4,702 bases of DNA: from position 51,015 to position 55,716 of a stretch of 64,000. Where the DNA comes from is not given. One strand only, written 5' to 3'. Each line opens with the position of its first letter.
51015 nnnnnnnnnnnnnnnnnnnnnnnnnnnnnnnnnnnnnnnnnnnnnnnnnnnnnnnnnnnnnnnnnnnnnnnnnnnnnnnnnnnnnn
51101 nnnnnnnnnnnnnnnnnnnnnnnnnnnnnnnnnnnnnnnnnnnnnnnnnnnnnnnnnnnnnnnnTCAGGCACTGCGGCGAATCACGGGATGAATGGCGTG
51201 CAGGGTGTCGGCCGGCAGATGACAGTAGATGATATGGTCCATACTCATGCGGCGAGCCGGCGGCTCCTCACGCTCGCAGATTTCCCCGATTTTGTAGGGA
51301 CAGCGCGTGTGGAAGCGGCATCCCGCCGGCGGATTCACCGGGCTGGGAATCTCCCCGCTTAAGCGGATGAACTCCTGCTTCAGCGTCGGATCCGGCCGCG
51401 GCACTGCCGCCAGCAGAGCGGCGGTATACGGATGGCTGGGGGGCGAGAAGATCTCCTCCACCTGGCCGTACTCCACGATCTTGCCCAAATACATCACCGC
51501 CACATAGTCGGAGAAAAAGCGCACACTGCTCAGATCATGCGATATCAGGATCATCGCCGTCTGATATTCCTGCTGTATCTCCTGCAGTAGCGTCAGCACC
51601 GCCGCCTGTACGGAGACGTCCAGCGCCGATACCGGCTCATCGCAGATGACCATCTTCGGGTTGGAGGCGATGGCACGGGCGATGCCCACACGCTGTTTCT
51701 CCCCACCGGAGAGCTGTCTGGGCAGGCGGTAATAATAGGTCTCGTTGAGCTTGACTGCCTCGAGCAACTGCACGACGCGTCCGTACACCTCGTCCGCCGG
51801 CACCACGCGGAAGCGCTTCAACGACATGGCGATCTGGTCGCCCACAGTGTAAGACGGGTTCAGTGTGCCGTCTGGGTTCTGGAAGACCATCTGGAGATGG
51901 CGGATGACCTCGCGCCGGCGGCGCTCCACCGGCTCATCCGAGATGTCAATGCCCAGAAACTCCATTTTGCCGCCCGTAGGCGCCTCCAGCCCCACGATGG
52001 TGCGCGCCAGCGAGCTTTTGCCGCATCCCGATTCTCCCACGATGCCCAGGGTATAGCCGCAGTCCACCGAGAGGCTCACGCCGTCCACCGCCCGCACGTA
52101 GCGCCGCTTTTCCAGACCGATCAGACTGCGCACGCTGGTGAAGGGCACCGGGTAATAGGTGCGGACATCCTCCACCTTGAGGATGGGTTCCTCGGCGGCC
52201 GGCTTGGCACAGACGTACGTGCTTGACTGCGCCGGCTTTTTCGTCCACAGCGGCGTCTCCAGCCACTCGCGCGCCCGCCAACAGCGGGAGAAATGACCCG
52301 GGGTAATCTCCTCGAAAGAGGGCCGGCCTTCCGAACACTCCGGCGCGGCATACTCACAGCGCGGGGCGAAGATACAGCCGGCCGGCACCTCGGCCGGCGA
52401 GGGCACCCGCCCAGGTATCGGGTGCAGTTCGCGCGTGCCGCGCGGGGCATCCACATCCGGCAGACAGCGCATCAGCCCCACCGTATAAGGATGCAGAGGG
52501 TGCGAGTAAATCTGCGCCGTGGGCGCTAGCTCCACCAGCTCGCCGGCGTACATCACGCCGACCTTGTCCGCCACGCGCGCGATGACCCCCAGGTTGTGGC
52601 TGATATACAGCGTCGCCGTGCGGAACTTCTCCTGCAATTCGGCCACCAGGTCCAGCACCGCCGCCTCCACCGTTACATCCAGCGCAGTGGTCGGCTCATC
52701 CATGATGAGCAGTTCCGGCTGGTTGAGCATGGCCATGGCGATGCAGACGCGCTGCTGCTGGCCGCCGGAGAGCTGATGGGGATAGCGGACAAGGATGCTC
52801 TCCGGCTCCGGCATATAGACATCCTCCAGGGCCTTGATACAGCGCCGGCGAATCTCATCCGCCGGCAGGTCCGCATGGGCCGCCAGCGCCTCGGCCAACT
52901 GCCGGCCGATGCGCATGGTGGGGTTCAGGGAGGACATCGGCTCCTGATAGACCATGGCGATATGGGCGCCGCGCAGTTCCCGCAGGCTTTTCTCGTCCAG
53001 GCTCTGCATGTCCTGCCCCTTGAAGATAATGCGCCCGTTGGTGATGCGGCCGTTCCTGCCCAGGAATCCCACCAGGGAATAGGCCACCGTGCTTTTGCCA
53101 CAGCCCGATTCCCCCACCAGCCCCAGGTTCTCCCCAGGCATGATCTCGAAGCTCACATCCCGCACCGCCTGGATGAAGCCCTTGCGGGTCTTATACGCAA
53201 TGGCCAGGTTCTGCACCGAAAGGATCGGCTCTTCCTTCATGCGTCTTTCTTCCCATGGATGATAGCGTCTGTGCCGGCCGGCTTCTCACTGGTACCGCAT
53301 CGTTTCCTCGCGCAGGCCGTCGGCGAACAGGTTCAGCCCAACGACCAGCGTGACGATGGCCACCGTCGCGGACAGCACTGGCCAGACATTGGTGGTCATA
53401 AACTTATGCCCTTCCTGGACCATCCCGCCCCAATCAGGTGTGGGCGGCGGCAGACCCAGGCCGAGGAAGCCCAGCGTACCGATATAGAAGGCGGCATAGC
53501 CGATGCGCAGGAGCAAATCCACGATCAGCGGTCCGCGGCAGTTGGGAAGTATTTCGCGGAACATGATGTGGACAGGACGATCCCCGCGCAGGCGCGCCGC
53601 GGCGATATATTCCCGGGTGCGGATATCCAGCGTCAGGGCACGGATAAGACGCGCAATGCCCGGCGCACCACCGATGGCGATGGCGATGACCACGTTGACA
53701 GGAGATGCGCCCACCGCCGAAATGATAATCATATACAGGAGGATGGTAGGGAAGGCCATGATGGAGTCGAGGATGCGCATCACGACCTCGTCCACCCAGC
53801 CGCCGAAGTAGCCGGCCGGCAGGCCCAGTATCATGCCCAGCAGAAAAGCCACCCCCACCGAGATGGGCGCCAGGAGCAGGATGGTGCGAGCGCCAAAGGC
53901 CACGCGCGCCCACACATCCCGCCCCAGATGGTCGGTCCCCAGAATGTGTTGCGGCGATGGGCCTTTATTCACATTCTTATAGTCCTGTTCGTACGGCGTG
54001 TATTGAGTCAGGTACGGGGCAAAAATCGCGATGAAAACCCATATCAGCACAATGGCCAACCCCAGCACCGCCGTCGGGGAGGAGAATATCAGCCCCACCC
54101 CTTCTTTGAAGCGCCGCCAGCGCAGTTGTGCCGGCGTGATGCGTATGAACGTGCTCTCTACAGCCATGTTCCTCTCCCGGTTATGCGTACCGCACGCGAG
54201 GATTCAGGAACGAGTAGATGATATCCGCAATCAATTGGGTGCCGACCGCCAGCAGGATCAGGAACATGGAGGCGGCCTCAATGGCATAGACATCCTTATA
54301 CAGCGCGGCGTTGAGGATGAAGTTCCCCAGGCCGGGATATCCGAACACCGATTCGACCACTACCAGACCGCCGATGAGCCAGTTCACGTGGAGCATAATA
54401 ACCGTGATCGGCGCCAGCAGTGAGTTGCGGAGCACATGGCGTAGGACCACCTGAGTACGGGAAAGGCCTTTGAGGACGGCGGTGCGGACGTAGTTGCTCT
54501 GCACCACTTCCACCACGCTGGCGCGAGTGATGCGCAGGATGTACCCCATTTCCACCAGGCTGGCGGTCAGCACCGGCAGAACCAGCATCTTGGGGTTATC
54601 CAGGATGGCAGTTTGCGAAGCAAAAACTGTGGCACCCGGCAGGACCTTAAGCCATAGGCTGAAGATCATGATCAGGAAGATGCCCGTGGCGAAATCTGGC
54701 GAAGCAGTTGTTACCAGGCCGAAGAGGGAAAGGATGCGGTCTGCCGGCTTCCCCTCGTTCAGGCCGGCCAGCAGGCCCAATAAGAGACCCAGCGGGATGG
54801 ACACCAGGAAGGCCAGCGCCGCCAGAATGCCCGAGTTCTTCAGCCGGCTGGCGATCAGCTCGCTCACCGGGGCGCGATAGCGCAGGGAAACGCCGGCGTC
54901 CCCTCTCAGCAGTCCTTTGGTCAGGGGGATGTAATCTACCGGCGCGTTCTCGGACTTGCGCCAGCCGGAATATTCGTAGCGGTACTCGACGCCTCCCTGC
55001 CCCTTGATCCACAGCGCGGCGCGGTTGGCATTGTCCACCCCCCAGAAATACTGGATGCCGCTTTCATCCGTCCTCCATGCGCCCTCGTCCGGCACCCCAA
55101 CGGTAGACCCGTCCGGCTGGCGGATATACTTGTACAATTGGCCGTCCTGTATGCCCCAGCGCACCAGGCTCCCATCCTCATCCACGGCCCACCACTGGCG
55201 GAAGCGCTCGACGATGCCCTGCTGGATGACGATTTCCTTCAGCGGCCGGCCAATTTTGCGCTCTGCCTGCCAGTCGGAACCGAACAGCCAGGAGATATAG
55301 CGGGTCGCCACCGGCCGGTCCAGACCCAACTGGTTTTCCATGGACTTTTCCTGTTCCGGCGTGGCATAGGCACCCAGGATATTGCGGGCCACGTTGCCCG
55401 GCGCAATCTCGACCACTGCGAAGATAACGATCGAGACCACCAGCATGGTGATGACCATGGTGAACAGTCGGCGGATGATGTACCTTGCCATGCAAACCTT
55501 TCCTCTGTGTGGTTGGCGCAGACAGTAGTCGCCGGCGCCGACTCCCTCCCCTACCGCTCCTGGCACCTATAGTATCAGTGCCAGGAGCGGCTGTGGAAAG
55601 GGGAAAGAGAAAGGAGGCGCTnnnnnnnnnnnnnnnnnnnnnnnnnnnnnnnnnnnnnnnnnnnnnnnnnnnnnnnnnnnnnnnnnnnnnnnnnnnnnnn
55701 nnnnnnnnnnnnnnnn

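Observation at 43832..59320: Candidate new catabolic pathway: import, demethylation, gamma-elimination and quinone-linked oxidation of a methylated amino-acid/glycerol conjugate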

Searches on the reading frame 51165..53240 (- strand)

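Call 3: search_protein_families(library=pfam, proteins=[window:51165-53240:-])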
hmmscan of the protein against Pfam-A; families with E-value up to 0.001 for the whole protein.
window:51165-53240:- (691 aa): 12 families
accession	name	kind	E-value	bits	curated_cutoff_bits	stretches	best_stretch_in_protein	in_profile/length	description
PF00005.33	ABC_tran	-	1.4e-64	217.3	25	2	27-185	2-137/137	ABC transporter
PF08352.17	oligo_HPY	-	2.3e-40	137.2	27.1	2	236-302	1-65/65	Oligopeptide/dipeptide transporter, C-terminal region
PF02463.25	SMC_N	-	3.1e-14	53.4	40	2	40-231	28-213/220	RecF/RecN/SMC N terminal domain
PF13304.12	AAA_21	-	8.2e-10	39.7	27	0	150-220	231-303/304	AAA domain, putative AbiEii toxin, Type IV TA system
PF13401.12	AAA_22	-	8.5e-06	26.6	27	0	400-452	10-57/130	AAA domain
PF00485.24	PRK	-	1.7e-05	25.1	22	0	40-64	3-27/196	Phosphoribulokinase / Uridine kinase family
PF13191.12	AAA_16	-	0.00015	22.7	32.6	0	37-69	25-52/167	AAA ATPase domain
PF00004.35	AAA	-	0.00023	22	21.2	0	41-73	3-35/131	ATPase family associated with various cellular activities (AAA)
PF07728.20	AAA_5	-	0.00026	21.5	22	0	41-64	4-28/139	AAA domain (dynein-related subfamily)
PF00910.28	RNA_helicase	-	0.0003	21.7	21.5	0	41-73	3-36/105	RNA helicase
PF00006.31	ATP-synt_ab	-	0.00047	20.3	29.5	0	383-416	3-35/213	ATP synthase alpha/beta family, nucleotide-binding domain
PF13555.12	AAA_29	-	0.00081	19.5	27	0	30-52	16-38/61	P-loop containing region of AAA domain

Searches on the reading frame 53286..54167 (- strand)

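Call 3: search_protein_families(library=pfam, proteins=[window:53286-54167:-])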
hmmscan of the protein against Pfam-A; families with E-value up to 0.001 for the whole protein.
window:53286-54167:- (293 aa): 2 families
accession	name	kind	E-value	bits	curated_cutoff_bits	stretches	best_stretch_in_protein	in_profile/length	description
PF00528.27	BPD_transp_1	-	3.2e-28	99.2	26.4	1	111-283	1-176/184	Binding-protein-dependent transport system inner membrane component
PF12911.12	OppC_N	-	2.4e-09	37.4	23.9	1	12-70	2-53/53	N-terminal TM domain of oligopeptide transport permease C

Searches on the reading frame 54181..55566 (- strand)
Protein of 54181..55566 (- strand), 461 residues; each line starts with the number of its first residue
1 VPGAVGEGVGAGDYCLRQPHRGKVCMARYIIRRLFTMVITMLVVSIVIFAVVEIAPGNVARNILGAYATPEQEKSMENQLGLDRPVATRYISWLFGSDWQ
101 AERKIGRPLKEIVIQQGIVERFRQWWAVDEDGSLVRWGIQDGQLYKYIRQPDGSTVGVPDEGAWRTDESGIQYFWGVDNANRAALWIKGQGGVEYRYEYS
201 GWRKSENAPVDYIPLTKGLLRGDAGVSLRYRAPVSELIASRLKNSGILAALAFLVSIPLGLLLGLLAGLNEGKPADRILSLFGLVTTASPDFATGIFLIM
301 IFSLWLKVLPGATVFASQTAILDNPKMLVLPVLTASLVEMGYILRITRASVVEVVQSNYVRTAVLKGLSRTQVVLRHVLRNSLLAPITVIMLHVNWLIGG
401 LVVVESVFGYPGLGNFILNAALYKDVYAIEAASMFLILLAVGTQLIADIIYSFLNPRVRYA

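Call 3: search_protein_families(library=pfam, proteins=[window:54181-55566:-])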
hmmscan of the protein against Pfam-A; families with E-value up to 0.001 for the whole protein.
window:54181-55566:- (461 aa): 2 families
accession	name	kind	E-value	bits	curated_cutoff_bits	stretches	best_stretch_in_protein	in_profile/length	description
PF00528.27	BPD_transp_1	-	1.1e-31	110.4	26.4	1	260-459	1-183/184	Binding-protein-dependent transport system inner membrane component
PF19300.4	BPD_transp_1_N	-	3.9e-12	46.8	23.8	1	26-96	1-71/114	Binding-prot-dependent transport system membrane comp, N-term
